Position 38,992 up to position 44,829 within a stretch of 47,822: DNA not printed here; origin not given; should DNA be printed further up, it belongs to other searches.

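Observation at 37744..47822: Non-canonical Druantia/DISARM-like operon: two unknown proteins + 1845-aa helicase-DUF1998 fusion + Cas4-type nuclease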

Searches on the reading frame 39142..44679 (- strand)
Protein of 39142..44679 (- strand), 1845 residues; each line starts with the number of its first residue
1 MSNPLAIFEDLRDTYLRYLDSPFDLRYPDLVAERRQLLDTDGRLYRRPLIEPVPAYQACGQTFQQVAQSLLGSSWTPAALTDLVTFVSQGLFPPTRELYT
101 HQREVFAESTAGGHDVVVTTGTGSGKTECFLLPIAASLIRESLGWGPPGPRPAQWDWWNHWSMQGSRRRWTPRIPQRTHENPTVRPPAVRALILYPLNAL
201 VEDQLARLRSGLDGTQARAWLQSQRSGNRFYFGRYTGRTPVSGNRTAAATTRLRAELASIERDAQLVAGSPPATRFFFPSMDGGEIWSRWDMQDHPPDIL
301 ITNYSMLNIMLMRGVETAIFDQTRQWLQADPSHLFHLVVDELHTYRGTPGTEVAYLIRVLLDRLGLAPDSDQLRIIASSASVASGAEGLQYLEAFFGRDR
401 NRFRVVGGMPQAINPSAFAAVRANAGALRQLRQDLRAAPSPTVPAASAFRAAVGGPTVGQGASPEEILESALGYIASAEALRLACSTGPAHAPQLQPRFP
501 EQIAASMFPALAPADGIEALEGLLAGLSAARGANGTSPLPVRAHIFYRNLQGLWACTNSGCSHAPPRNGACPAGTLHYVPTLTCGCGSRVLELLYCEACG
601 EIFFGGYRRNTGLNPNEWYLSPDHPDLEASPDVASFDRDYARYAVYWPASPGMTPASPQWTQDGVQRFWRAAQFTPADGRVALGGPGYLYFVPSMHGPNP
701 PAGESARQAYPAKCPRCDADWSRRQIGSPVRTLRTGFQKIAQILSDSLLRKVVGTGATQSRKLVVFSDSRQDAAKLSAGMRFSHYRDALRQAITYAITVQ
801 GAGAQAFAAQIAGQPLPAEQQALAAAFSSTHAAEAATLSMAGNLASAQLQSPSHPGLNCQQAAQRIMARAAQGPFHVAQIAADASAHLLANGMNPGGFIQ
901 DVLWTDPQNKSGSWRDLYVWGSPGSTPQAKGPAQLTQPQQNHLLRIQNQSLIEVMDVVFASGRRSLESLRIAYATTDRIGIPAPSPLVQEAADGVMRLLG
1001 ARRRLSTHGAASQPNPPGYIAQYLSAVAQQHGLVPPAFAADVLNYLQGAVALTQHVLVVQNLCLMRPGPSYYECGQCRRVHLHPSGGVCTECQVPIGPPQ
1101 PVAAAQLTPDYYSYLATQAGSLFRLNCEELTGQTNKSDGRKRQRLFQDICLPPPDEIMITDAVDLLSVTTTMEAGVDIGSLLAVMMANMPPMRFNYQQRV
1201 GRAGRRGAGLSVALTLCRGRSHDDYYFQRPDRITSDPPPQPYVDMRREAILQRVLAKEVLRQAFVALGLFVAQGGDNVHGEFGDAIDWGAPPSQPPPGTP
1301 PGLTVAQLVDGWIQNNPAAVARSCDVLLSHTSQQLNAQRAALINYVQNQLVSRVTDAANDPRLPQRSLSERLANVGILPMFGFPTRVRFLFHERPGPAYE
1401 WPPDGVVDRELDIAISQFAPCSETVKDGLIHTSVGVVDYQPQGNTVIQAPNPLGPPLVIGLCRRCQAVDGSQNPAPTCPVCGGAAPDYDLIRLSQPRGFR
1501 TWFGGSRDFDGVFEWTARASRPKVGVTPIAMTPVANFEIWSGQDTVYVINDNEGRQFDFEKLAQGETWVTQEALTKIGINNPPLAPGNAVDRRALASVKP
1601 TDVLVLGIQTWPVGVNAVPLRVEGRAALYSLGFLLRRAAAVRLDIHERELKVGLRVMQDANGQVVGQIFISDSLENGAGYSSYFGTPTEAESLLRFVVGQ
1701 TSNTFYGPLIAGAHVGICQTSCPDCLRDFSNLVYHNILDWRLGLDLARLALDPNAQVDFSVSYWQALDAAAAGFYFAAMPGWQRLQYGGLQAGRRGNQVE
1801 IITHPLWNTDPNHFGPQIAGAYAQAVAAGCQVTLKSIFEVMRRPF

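Call 10: search_protein_families(library=pfam, proteins=[window:39142-44679:-], max_evalue=0.1)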
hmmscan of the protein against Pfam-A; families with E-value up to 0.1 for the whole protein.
window:39142-44679:- (1845 aa): 3 families
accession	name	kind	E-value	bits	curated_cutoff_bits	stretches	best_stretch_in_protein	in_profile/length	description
PF00270.35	DEAD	-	1.2e-13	51.6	26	1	100-216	2-73/167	DEAD/DEAH box helicase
PF00271.37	Helicase_C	-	1.2e-05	26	23.5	1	1125-1207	40-110/110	Helicase conserved C-terminal domain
PF09369.15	MZB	-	0.0025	18.9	24.2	1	1634-1726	4-80/80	MrfA Zn-binding domain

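Call 11: search_protein_families(library=padloc, proteins=[window:39142-44679:-], max_evalue=0.1)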
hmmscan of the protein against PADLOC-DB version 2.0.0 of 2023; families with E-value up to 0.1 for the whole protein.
window:39142-44679:- (1845 aa): 24 families
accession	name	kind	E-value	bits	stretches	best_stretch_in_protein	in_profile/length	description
PDLC00051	DruE4|DruE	-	0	1763.4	1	2-1844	4-1816/1829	SNF2 family N-terminal domain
PDLC00015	DruE2|DruE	-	0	1593.3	1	1-1844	2-1873/1887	SNF2 family N-terminal domain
PDLC00014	DruE2|DruE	-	0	1521.4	1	1-1844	1-1916/1928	SNF2 family N-terminal domain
PDLC00013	DruE1|DruE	-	8.5e-199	661.7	4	183-622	142-602/1776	SNF2 family N-terminal domain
PDLC00037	DruE3|DruE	-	1.5e-117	392.3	4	187-845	155-713/2055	SNF2 family N-terminal domain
PDLC00035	DruE3|DruE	-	3e-92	308.2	5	1162-1502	1059-1414/1460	SNF2 family N-terminal domain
PDLC00036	DruE3|DruE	-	3.6e-75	251.1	6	1162-1260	1049-1147/2023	SNF2 family N-terminal domain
PDLC03960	SngC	-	1.2e-16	58.7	2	97-358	24-176/720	-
PDLC02896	DpdJ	-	4.2e-12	42.6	2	288-361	328-396/1487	DpdJ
PDLC02569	DrmA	-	9.5e-10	34.9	1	1165-1238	832-903/1095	DrmA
PDLC02503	BrxHI|BrxHII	-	4.3e-09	33.2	1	1167-1217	303-353/698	BrxHI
PDLC02570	DrmA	-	5.1e-08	29.7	1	1164-1238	583-655/851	DrmA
PDLC02893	DpdJ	-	6.9e-07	25.6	1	284-368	333-414/876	DpdJ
PDLC02898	DpdJ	-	6.4e-06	23.3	1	295-368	347-414/506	DpdJ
PDLC01196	Cas3d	-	1.9e-05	21.4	1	96-136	13-52/594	CAS-I-D; effector_G3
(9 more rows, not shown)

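Call 19: find_homologous_proteins(query=window:39142-44679:-, max_evalue=1e-20)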
Query window:39142-44679:- (1845 aa): 7118 proteins with E <= 1e-20 among 8000 candidates; the best 120 are listed.
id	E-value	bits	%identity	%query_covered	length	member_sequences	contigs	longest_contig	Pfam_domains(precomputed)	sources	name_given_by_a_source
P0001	0.0e+0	4286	100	100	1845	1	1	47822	PF00270.36,PF00271.38,PF27116.1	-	-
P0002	0.0e+0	3758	87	100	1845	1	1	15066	PF00270.36,PF00271.38,PF27116.1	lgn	-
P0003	0.0e+0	3742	87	100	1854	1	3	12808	PF00270.36,PF00271.38,PF27116.1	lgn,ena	-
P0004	0.0e+0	3705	86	100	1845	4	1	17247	PF00270.36,PF00271.38,PF27116.1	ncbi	-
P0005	0.0e+0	3676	85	100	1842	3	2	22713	PF00270.36,PF00271.38,PF27116.1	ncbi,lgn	-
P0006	0.0e+0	3673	85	100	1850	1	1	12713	PF00270.36,PF00271.38,PF27116.1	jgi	jgi:DEAD/DEAH box helicase domain-containing protein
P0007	0.0e+0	3666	85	100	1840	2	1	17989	PF00270.36,PF00271.38,PF27116.1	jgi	-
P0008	0.0e+0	3649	84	100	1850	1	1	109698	PF00270.36,PF00271.38,PF27116.1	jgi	jgi:Lhr-like helicase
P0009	0.0e+0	3527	82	100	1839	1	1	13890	PF00270.36,PF00271.38,PF27116.1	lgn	-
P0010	0.0e+0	3513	81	100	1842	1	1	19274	PF00270.36,PF00271.38,PF27116.1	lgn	-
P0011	0.0e+0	3495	81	100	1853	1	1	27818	PF00270.36,PF00271.38,PF27116.1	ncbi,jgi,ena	-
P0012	0.0e+0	3495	81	100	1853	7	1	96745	PF00270.36,PF00271.38,PF27116.1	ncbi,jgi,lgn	jgi:ATP-dependent helicase YprA (DUF1998 family)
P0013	0.0e+0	3483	81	100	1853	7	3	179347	PF00270.36,PF00271.38,PF27116.1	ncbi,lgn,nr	ncbi:MAG: hypothetical protein NAOJABEB_02891 [Steroidobacteraceae bacterium]|nr:hypothetical protei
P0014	0.0e+0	3474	81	100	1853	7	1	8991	PF00270.36,PF00271.38,PF27116.1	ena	-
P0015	0.0e+0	3470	80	100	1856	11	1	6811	PF00270.36,PF00271.38,PF27116.1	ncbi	-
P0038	0.0e+0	3318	78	100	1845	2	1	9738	PF00270.36,PF00271.38,PF27116.1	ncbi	-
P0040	0.0e+0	3298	76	100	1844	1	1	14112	PF00270.36,PF00271.38,PF27116.1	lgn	-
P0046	0.0e+0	3245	75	100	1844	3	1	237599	PF00270.36,PF00271.38,PF27116.1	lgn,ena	-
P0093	0.0e+0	2862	68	100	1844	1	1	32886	PF00270.36,PF00271.38,PF27116.1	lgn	-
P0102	0.0e+0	2764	66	100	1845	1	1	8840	PF00270.36,PF00271.38,PF27116.1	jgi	jgi:DEAD/DEAH box helicase domain-containing protein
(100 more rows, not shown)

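Call 31: find_related_loci(query=A1, collection=genome_contigs, flank=10000)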
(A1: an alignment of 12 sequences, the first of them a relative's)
Query A1 (1845 aa) in genome_contigs; peptide patterns used: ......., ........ (x = any residue, [..] = any of these).
600 stretches matched a pattern (row limit reached: there are more); 580 encode a relative of the query (tblastn E <= 1e-3); the best 80 are kept; 80 distinct loci.
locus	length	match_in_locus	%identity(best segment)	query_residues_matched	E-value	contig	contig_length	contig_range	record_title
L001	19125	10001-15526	85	1-1845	0e+0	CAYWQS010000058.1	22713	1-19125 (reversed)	MAG TPA_asm: uncultured Solibacteraceae bacterium isolate SRP290908_co1_146 genome assembly, contig: NODE_2862_length_22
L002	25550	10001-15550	71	1-1845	0e+0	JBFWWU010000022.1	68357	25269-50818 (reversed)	MAG: Phycisphaerales bacterium isolate CA_2019_TPBS_124 NODE_2939_length_68357_cov_7.983937_TPBS, whole genome shotgun s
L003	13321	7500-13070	60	1-1845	0e+0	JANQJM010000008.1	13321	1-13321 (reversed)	MAG: Pseudomonadales bacterium isolate PL25a_bin.116 k99_540735, whole genome shotgun sequence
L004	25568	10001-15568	60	3-1845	0e+0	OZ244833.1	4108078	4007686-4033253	MAG: Gammaproteobacteria bacterium isolate c0f834e1-d390-4320-92ae-59552a9d4da8 genome assembly, chromosome: 1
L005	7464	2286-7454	59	1-1714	0e+0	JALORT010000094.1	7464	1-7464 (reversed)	MAG: Methylotetracoccus sp. isolate Prado188 scaffold_15461, whole genome shotgun sequence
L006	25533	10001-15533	61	1-1841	0e+0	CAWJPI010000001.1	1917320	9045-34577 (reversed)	MAG: Candidatus Eremiobacteraeota bacterium isolate MFD04463.bin.2.207 genome assembly, contig: contig_13468, whole geno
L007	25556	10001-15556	62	3-1845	0e+0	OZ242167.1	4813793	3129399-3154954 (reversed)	MAG: Candidatus Multivorans sp. isolate 7fb352fe-185d-4cb3-939b-2af4a04fcc16 genome assembly, chromosome: 1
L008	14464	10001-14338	63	1-1438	0e+0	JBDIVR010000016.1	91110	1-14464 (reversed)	MAG: Myxococcota bacterium isolate Bin_18 NODE_165_length_91110_cov_9.284537, whole genome shotgun sequence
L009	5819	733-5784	55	1-1697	0e+0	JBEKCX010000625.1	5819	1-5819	MAG: Terracidiphilus sp. isolate SPRUCE 16 SPRUCE_16_625, whole genome shotgun sequence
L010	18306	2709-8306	64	1-1845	0e+0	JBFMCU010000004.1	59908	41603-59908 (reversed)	MAG: Planctomycetota bacterium isolate MAG201 MAG201_4, whole genome shotgun sequence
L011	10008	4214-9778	65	1-1845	0e+0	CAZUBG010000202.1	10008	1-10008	MAG TPA_asm: uncultured Bifidobacteriaceae bacterium isolate binchicken_co3_517 genome assembly, contig: NODE_22037_leng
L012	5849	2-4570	53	320-1845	0e+0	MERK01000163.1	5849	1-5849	MAG: Betaproteobacteria bacterium RIFCSPLOWO2_12_FULL_64_23 rifcsplowo2_12_scaffold_51069, whole genome shotgun sequence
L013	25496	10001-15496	59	1-1845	0e+0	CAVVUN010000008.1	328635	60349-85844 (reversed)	MAG: Nitrospirota bacterium isolate MFD03899.bin.2.182 genome assembly, contig: contig_32775, whole genome shotgun seque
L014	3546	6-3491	64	699-1845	0e+0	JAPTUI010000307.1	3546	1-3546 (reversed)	MAG: Pseudomonadota bacterium isolate FAK.bin15 NODE_43283_length_3546_cov_0.804329_FK5-1, whole genome shotgun sequence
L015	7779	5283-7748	83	1-813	0e+0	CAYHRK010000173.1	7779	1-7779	MAG TPA_asm: uncultured Vicinamibacterales bacterium isolate ERP119705_co14_214 genome assembly, contig: NODE_15041_leng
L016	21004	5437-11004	65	1-1845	0e+0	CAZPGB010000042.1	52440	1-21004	MAG TPA_asm: uncultured bacterium isolate SRP141376_co4_320 genome assembly, contig: NODE_1149_length_52440_cov_43.83392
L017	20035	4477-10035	80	1-1845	0e+0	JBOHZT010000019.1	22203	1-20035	MAG: Steroidobacteraceae bacterium isolate SE1508_metabat2.bin.44_sub NODE_359_length_22203_cov_1.700987, whole genome s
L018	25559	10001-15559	39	1-1844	0e+0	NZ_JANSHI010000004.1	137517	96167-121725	Synechococcus sp. W65.1 NODE_23_length_137517_cov_51.7447, whole genome shotgun sequence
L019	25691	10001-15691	36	1-1844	0e+0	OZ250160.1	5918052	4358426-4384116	MAG: Candidatus Poribacteria bacterium isolate 8ae7ebc5-6e71-4186-9c0c-d873ebd224b0 genome assembly, chromosome: 1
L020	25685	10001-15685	38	1-1844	0e+0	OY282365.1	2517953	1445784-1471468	MAG: uncultured Dehalococcoidia bacterium isolate fd47c038-abb2-4c05-9cdb-6b11942eec52 genome assembly, chromosome: 1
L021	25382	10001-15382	36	2-1843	0e+0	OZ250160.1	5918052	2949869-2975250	MAG: Candidatus Poribacteria bacterium isolate 8ae7ebc5-6e71-4186-9c0c-d873ebd224b0 genome assembly, chromosome: 1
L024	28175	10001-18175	49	1-1845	0e+0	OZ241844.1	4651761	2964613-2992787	MAG: Gammaproteobacteria bacterium isolate b2f91a66-62b5-4ede-8c01-8c7eaef895eb genome assembly, chromosome: 1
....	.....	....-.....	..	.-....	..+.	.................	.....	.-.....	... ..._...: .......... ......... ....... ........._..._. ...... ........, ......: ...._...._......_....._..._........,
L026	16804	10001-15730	37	1-1844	0e+0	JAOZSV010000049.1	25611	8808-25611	MAG: Thiotrichaceae bacterium isolate GMC7.concoct.148 GMC7_464_length_25611_cov_1224.407028, whole genome shotgun seque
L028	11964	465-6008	62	1-1845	0e+0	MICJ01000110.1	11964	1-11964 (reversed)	MAG: Syntrophobacterales bacterium GWC2_56_13 gwc2_scaffold_8713, whole genome shotgun sequence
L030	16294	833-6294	34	1-1843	0e+0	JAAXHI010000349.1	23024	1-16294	MAG: Candidatus Poribacteria bacterium isolate Plut_88885 unfiltered_Plut_88885_genomic_contig_783642, whole genome shot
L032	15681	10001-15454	35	7-1845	0e+0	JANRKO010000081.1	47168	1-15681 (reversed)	MAG: Polyangiaceae bacterium isolate bins.307 k141_3104750, whole genome shotgun sequence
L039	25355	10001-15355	34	2-1844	0e+0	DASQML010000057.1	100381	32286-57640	MAG TPA_asm: Microvirga sp. isolate SMAG_U10747 k141_9699, whole genome shotgun sequence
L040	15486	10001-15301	34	3-1845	0e+0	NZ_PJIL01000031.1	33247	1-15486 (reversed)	Arthrobacter sp. Y81 NODE_31_length_33247_cov_136.938, whole genome shotgun sequence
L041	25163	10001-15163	33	2-1810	0e+0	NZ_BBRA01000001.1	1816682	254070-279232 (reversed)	Demequina flava strain NBRC 105854, whole genome shotgun sequence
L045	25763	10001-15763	39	8-1844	0e+0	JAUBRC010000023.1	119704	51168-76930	Microcoleus sp. N9_B4 NODE_37_length_119704_cov_174.997083, whole genome shotgun sequence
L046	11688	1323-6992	38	1-1844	0e+0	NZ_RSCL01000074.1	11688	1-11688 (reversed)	Dulcicalothrix desertica PCC 7102 sequence074, whole genome shotgun sequence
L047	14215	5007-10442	39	1-1844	0e+0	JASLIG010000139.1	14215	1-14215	MAG: Solirubrobacterales bacterium isolate UTK.bins.113 k141_9341036, whole genome shotgun sequence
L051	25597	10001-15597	38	1-1845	0e+0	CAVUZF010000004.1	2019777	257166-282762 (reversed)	MAG: Bryobacterales bacterium isolate MFD05512.bin.2.137 genome assembly, contig: contig_7249, whole genome shotgun sequ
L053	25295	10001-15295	34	3-1845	0e+0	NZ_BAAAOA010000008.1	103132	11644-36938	Kocuria aegyptia strain JCM 14735 sequence08, whole genome shotgun sequence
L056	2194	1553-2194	85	1164-1377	4e-112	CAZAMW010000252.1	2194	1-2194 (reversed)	MAG TPA_asm: uncultured Nitrosopumilales archaeon isolate SRP226684_co1_57 genome assembly, contig: NODE_43055_length_21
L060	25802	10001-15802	38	8-1844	0e+0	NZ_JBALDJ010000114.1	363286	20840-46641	MAG: Nostoc sp. isolate P14320 bin 11 NODE_1_length_363286_cov_52.307502, whole genome shotgun sequence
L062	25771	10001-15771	38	1-1844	0e+0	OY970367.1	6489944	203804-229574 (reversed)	MAG: uncultured Planctomycetota bacterium isolate MFD04580.bin.c.2 genome assembly, chromosome: 1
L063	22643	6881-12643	39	8-1844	0e+0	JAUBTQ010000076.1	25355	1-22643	Microcoleus sp. BROC3 NODE_245_length_25355_cov_10.828428, whole genome shotgun sequence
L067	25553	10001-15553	62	3-1845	0e+0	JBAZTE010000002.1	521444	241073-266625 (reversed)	MAG: Bacteroidales bacterium isolate SO_2017_GW1_194 NODE_103_length_521444_cov_2.719838_OW334_2017, whole genome shotgu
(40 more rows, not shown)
